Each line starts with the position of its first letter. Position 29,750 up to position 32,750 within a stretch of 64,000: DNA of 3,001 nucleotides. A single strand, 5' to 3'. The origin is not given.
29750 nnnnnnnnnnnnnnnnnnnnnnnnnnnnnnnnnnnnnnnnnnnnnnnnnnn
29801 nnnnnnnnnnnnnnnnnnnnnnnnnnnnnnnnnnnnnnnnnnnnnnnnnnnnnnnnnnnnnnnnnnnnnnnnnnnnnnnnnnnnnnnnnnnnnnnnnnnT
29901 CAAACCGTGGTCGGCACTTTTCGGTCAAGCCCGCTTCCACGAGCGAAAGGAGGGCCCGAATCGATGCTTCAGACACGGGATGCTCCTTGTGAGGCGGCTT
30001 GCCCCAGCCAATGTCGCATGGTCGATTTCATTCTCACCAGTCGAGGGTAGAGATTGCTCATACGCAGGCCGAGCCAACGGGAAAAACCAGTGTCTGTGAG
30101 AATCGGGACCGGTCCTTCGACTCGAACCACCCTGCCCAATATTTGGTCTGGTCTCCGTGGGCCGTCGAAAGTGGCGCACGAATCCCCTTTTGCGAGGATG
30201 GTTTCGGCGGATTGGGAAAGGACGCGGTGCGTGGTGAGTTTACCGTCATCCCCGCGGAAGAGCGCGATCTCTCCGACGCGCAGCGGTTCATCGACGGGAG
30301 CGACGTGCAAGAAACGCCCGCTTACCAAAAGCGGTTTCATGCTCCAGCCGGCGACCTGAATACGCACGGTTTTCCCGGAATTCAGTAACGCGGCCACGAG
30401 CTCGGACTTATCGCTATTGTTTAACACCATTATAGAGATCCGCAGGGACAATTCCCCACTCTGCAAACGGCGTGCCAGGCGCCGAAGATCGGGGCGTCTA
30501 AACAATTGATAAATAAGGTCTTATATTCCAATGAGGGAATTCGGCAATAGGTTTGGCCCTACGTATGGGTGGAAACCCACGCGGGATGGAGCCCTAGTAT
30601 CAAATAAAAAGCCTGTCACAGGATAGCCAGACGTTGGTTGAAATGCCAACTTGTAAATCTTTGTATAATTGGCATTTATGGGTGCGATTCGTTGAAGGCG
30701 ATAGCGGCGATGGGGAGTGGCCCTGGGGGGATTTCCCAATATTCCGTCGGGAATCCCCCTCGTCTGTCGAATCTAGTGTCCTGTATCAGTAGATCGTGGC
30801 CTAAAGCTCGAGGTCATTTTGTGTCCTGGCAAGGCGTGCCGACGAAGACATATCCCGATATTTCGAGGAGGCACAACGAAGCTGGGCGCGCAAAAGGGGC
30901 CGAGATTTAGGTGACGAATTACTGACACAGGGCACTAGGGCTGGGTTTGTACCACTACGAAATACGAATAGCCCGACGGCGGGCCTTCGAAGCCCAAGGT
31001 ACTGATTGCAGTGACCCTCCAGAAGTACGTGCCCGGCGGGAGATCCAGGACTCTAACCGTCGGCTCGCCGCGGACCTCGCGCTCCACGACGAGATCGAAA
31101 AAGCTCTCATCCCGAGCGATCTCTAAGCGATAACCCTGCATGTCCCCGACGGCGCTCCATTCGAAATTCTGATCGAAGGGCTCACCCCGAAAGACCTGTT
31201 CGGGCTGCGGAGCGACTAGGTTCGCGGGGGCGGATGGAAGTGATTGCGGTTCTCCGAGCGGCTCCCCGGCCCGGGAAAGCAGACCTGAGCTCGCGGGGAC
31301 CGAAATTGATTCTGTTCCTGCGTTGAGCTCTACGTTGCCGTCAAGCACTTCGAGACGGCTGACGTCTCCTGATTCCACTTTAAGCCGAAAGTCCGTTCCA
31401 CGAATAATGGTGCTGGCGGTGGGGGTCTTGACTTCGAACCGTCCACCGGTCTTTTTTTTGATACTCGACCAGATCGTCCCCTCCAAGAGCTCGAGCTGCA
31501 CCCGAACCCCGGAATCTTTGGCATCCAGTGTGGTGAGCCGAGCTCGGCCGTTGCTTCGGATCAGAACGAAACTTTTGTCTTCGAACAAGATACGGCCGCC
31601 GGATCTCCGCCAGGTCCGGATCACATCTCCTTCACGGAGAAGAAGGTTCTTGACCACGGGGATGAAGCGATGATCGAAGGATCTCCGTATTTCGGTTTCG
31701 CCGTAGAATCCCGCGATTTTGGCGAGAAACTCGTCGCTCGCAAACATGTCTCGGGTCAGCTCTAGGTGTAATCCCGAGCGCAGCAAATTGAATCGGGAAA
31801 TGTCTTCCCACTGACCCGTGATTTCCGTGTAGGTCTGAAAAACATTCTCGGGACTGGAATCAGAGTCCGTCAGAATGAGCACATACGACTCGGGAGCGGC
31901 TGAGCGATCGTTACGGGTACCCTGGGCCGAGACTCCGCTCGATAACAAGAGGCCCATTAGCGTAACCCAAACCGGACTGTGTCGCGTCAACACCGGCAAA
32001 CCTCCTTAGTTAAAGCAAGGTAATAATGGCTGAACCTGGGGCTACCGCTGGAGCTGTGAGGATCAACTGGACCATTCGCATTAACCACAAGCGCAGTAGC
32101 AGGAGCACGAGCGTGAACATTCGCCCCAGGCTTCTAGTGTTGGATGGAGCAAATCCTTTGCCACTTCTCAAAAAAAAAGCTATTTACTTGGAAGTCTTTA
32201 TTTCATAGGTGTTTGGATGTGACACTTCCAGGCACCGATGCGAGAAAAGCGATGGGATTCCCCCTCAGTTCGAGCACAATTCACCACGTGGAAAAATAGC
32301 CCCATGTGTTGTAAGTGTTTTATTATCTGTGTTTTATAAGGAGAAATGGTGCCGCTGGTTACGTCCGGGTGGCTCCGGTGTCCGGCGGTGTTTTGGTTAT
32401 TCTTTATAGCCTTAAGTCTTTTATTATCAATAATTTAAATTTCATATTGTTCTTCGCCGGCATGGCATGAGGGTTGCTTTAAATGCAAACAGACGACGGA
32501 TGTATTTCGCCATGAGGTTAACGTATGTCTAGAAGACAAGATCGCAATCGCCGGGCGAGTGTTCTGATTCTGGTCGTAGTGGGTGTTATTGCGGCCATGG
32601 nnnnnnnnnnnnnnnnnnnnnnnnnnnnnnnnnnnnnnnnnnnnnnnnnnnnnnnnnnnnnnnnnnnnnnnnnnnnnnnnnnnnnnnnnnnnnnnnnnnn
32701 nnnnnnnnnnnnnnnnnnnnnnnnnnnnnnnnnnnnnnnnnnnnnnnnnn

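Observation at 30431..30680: Perfect sigma-54 promoter, IHF-like site and distal inverted repeat upstream of the peptidase/nucleotidyltransferase/EBP operon (autoregulatory layout)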

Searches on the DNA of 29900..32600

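Call 34: search_rna_families(source=window, start=29900, end=32600, threshold=evalue, max_evalue=1)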
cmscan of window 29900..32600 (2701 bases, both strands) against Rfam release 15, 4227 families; matches with E-value up to 1: 0.
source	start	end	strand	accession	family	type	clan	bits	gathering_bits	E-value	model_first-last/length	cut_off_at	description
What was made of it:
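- No Rfam match (call 34).
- Tried and rejected: Rfam scan of 29900-32600 at a permissive threshold gave no match (call 34).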
